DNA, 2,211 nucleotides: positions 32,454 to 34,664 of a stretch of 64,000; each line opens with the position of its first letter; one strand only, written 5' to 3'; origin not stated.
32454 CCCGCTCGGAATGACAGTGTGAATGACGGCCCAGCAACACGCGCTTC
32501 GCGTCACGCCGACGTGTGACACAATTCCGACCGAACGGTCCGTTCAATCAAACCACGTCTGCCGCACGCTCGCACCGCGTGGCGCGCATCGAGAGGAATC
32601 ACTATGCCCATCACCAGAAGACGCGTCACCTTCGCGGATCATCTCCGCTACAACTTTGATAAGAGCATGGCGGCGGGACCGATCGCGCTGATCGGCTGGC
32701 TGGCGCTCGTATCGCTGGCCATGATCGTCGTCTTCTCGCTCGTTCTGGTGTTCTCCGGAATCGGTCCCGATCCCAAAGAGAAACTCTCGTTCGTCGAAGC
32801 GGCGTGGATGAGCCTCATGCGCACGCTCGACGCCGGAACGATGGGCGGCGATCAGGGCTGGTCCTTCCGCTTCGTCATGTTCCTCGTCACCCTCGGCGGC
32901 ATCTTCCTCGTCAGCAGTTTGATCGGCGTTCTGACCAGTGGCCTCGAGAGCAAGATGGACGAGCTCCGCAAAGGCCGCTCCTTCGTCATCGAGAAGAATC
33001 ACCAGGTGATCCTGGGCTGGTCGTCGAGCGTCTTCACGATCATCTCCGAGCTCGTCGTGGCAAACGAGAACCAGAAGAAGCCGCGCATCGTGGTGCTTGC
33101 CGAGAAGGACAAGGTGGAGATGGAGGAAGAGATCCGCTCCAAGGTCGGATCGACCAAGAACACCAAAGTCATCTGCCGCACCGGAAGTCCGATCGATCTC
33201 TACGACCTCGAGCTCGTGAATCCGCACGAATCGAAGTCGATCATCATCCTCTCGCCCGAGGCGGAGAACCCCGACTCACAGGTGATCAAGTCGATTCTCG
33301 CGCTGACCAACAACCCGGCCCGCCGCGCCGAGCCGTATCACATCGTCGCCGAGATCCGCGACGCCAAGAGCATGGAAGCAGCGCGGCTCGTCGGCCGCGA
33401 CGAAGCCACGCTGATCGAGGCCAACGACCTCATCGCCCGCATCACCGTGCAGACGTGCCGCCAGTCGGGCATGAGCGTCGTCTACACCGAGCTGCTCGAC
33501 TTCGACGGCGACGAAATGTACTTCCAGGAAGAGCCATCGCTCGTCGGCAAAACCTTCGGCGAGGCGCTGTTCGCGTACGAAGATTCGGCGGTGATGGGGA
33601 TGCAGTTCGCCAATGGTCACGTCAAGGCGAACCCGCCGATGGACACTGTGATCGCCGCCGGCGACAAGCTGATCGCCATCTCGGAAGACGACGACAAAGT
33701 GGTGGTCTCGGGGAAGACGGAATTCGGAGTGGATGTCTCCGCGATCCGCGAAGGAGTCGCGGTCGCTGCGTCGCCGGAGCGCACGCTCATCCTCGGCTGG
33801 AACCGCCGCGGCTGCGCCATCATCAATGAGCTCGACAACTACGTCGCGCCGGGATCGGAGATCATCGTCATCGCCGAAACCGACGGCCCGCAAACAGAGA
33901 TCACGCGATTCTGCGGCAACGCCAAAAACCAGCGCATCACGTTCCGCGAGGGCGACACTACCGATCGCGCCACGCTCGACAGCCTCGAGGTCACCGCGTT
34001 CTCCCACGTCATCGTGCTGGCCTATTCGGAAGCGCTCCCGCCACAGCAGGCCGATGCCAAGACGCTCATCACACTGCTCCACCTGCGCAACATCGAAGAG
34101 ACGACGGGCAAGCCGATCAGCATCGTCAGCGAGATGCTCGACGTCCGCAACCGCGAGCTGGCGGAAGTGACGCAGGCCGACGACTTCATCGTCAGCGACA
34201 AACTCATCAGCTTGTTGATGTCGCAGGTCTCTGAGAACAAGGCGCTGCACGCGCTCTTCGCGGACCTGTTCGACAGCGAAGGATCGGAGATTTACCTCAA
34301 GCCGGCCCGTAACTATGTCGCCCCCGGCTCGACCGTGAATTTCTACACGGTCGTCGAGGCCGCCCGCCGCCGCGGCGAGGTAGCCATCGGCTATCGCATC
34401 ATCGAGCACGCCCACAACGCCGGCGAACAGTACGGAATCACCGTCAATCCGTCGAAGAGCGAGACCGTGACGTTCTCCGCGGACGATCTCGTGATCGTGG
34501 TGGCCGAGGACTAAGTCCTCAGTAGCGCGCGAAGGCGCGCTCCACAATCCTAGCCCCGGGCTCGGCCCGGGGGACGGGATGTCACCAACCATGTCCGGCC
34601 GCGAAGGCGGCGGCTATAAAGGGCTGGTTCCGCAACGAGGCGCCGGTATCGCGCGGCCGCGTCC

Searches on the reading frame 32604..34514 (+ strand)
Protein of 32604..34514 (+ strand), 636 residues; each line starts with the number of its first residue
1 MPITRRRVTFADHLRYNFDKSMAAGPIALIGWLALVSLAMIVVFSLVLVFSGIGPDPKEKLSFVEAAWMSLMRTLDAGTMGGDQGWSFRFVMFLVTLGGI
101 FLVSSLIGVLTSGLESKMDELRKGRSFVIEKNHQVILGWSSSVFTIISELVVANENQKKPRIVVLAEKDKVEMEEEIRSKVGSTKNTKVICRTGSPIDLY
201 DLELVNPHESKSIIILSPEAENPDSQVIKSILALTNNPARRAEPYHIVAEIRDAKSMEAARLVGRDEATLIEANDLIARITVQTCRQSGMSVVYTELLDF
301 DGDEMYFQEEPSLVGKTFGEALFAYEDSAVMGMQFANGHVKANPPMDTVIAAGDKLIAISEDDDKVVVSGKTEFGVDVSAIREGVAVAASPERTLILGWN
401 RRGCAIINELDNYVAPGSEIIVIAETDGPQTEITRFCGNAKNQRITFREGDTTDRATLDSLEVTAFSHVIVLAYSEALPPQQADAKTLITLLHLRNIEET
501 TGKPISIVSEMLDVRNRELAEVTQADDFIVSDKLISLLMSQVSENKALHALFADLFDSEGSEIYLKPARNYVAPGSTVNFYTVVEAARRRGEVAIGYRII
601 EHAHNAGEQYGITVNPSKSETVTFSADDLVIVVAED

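Call 87: search_protein_families(library=pfam, proteins=[window:32604-34514:+], max_evalue=0.001)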
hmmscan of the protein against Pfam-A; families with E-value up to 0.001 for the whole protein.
window:32604-34514:+ (636 aa): 4 families
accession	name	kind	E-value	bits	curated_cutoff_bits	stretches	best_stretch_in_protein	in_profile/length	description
PF06241.17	Castor_Poll_mid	-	2.1e-34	118.1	26.7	1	275-367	2-95/104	Castor and Pollux, part of voltage-gated ion channel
PF22614.2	Slo-like_RCK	-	1.2e-12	48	24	1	131-225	3-94/119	Calcium-activated potassium channel slowpoke-like RCK domain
PF02254.24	TrkA_N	-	6.7e-08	33.3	23.8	1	395-529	2-114/116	TrkA-N domain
PF02080.26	TrkA_C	-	0.00063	20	27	0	308-364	7-62/71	TrkA-C domain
